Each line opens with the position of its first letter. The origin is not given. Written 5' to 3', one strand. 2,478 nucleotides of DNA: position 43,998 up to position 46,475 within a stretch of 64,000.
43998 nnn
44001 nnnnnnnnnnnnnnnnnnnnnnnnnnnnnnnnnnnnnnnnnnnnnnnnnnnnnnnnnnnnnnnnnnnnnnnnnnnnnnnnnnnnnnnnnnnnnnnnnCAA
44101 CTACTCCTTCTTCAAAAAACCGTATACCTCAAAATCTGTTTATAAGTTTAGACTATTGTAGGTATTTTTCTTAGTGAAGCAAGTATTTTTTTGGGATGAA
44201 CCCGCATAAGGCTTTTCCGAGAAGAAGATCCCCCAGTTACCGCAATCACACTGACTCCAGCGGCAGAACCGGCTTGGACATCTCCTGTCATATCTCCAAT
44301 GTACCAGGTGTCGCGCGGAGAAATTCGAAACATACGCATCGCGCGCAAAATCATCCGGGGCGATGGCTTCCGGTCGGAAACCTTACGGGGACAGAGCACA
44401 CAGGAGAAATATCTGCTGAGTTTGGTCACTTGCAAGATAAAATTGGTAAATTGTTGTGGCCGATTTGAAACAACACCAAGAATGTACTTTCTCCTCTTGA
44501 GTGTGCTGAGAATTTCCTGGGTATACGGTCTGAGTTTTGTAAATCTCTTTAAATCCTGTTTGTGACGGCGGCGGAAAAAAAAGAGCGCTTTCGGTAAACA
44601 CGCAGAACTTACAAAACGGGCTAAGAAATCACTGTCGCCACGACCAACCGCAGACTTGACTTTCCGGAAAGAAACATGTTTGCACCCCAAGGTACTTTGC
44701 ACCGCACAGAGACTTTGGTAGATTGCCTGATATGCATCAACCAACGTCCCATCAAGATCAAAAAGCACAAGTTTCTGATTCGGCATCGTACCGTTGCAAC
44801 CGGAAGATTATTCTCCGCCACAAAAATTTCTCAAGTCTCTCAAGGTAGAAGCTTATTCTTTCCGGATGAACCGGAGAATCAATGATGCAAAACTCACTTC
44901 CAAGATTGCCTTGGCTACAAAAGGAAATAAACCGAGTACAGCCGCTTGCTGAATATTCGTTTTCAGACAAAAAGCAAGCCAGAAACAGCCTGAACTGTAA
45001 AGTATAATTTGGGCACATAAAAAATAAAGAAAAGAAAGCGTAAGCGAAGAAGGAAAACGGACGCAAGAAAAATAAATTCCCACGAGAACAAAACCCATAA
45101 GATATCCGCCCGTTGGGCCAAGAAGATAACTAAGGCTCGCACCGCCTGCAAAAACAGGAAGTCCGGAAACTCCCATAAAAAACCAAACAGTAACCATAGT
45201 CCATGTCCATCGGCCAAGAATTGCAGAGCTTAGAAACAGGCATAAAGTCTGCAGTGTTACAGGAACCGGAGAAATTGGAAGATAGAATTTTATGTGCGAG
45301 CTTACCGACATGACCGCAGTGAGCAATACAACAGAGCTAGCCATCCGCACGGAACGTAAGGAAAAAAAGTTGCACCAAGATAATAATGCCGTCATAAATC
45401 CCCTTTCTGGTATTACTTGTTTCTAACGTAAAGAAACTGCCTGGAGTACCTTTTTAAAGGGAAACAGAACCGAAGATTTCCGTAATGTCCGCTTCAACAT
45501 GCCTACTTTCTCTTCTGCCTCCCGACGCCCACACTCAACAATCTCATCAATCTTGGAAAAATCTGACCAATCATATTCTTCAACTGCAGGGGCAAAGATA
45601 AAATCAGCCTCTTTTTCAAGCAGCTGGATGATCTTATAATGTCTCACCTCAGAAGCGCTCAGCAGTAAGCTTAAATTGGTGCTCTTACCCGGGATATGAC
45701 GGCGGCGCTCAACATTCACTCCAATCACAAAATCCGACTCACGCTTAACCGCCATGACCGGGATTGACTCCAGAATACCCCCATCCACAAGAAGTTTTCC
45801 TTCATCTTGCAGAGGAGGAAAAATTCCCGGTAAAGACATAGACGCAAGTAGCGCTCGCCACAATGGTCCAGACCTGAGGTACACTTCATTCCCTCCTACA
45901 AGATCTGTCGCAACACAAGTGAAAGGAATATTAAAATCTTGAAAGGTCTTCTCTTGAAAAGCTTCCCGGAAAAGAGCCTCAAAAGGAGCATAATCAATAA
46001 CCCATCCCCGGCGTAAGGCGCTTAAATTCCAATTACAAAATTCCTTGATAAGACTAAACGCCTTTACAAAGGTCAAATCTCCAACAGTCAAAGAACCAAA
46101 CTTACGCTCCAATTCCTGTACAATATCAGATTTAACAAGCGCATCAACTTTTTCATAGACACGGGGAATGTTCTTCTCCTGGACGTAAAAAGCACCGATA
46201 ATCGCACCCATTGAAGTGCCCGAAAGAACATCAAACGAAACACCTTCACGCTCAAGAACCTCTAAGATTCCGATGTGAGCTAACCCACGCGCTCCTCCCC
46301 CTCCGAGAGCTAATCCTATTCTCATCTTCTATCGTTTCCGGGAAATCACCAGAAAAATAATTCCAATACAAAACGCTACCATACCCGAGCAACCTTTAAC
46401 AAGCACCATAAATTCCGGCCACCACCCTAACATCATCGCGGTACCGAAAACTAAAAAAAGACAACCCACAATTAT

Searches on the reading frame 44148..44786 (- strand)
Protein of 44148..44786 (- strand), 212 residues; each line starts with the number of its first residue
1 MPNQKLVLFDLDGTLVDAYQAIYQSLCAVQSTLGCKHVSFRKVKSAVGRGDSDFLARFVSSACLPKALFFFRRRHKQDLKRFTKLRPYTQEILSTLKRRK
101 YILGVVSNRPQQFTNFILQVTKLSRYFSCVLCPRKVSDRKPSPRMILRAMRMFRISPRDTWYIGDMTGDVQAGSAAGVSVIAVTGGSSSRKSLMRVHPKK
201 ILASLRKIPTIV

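Call 13: search_protein_families(library=pfam, proteins=[window:44148-44786:-], max_evalue=0.001)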
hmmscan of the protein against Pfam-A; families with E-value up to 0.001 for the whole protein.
window:44148-44786:- (212 aa): 5 families
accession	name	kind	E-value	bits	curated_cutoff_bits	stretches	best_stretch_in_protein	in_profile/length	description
PF13419.12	HAD_2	-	2.5e-36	125.9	23.8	1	7-183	1-178/178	Haloacid dehalogenase-like hydrolase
PF00702.32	Hydrolase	-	1.6e-23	84.5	26.4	1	5-177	2-191/191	haloacid dehalogenase-like hydrolase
PF13242.12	Hydrolase_like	-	5.8e-13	49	22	1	139-207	3-74/75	HAD-hyrolase-like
PF12710.13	HAD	-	1.2e-06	29.6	27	1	7-172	1-187/189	haloacid dehalogenase-like hydrolase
PF03031.24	NIF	-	0.00092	19.4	21.8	0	54-136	23-90/160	NLI interacting factor-like phosphatase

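Call 15: search_protein_families(library=ncbifam, proteins=[window:44148-44786:-], max_evalue=0.001)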
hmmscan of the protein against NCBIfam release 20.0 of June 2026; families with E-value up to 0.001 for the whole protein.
window:44148-44786:- (212 aa): 40 families (the best 25 are shown)
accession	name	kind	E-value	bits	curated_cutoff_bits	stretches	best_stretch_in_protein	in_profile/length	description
NF009695.0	PRK13222.1-2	equivalog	9.1e-36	123.4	225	1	3-211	5-221/226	phosphoglycolate phosphatase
TIGR01449.2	PGP_bact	equivalog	1.5e-29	103.1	180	1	7-209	1-210/213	phosphoglycolate phosphatase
NF009804.0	PRK13288.1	equivalog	3.2e-25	88.9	218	1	6-211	5-209/215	pyrophosphatase PpaX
NF009698.0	PRK13223.1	equivalog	5.5e-25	88.1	466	1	5-208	14-225/272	phosphoglycolate phosphatase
NF009697.0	PRK13222.1-4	equivalog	9.2e-23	80.8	327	1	6-208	9-218/232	phosphoglycolate phosphatase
NF009696.0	PRK13222.1-3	equivalog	1.6e-21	77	359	1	5-186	4-189/223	N-acetylmuramic acid 6-phosphate phosphatase MupP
NF009694.0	PRK13222.1-1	equivalog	3.3e-19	69.2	415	1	73-207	100-234/252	phosphoglycolate phosphatase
NF009700.0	PRK13226.1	equivalog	3e-17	63.1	342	1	5-186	13-197/229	phosphoglycolate phosphatase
TIGR02253.1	CTE7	subfamily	1.4e-16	60.9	169.75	1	5-191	3-202/221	TIGR02253 family HAD-type hydrolase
TIGR02009.1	PGMB-YQAB-SF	subfamily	2.3e-16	60.5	153.35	1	7-183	4-186/186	beta-phosphoglucomutase family hydrolase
TIGR01662.1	HAD-SF-IIIA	subfamily_domain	1.3e-15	57.8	44.6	1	84-184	25-139/141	HAD-IIIA family hydrolase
TIGR01422.2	phosphonatase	equivalog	1.4e-14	54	220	1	71-189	85-205/251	phosphonoacetaldehyde hydrolase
TIGR02252.1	DREG-2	subfamily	3.3e-14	53.1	155.2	1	87-179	108-200/203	HAD hydrolase, REG-2-like, family IA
TIGR03351.1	PhnX-like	hypoth_equivalog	4.9e-14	52.8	218.9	1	5-211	2-218/220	phosphonatase-like hydrolase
TIGR01454.1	AHBA_synth_RP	hypoth_equivalog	5.5e-14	52.3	246.65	1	7-203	1-194/205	AHBA synthesis associated protein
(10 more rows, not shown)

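Call 23: find_encoding_contigs(protein=window:44148-44786:-, flank=10000, max_places=3)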
Protein window:44148-44786:- (212 aa): no gene with exactly this product is on record in the collection.

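Call 69: search_solved_structures(query=window:44151-44786:-, max_evalue=0.00001)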
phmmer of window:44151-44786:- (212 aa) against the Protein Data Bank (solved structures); distinct sequences matched with E-value up to 0.00001: 30.
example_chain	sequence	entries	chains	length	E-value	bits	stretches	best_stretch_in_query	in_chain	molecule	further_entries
2nyv_A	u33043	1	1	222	7.4e-20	74.7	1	5-182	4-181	Phosphoglycolate phosphatase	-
2yy6_A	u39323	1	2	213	7.8e-20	74.7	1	5-182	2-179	phosphoglycolate phosphatase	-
2hsz_A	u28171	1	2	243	3.7e-16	62.7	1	3-193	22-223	novel predicted phosphatase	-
4rn3_A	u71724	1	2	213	6.5e-13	52.1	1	5-183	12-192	HAD superfamily hydrolase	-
3d6j_A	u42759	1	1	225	8.7e-13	51.7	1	6-207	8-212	Putative haloacid dehalogenase-like hydrolase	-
4ex6_A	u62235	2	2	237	9e-11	45.1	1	7-204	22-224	AlnB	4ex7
3kbb_A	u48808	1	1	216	7.9e-10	42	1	6-194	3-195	Phosphorylated carbohydrates phosphatase TM_1254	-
4ygq_A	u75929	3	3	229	6.8e-09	39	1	5-208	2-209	Hydrolase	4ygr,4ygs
2msn_A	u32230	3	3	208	1.1e-08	38.2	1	7-181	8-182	Hydrolase, haloacid dehalogenase-like family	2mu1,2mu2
2go7_A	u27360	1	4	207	1.1e-08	38.2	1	7-181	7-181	hydrolase, haloacid dehalogenase-like family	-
3sd7_A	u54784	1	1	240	1.2e-08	38.2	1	3-209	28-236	Putative phosphatase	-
3kzx_A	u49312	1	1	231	2e-08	37.5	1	6-181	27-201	HAD-superfamily hydrolase, subfamily IA, variant 1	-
3mc1_A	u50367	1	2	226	2.9e-08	36.9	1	6-202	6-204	Predicted phosphatase, HAD family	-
6h8y_A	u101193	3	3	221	1.6e-07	34.5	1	5-182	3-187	Beta-phosphoglucomutase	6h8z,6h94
2hi0_A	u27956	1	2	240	1.8e-07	34.3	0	45-195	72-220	Putative phosphoglycolate phosphatase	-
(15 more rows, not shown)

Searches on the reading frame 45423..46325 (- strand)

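Call 13: search_protein_families(library=pfam, proteins=[window:45423-46325:-], max_evalue=0.001)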
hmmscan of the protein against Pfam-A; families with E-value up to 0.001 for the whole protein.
window:45423-46325:- (300 aa): 1 family
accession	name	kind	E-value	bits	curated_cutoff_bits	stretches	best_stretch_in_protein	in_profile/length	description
PF01734.28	Patatin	-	1.3e-34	120.5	27.7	1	5-192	1-189/191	Patatin-like phospholipase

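Call 15: search_protein_families(library=ncbifam, proteins=[window:45423-46325:-], max_evalue=0.001)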
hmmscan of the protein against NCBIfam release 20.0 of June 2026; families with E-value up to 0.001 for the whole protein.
window:45423-46325:- (300 aa): 4 families
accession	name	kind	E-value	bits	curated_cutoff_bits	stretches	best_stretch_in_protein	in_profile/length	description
NF007623.0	PRK10279.1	equivalog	2.9e-30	105.5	272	2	101-212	76-187/301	patatin-like phospholipase RssA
NF041079.1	CBASS_lipase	equivalog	1.6e-07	30.9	200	1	5-57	4-64/317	CBASS cGAMP-activated phospholipase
NF053870.1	DS2_1_antiphage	equivalog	2.8e-06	26.9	400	1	5-65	3-68/299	anti-phage phospholipase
NF043045.1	T4SS_VpdC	equivalog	6.1e-06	24.6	1000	0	7-46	310-349/880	Dot/Icm T4SS effector VpdC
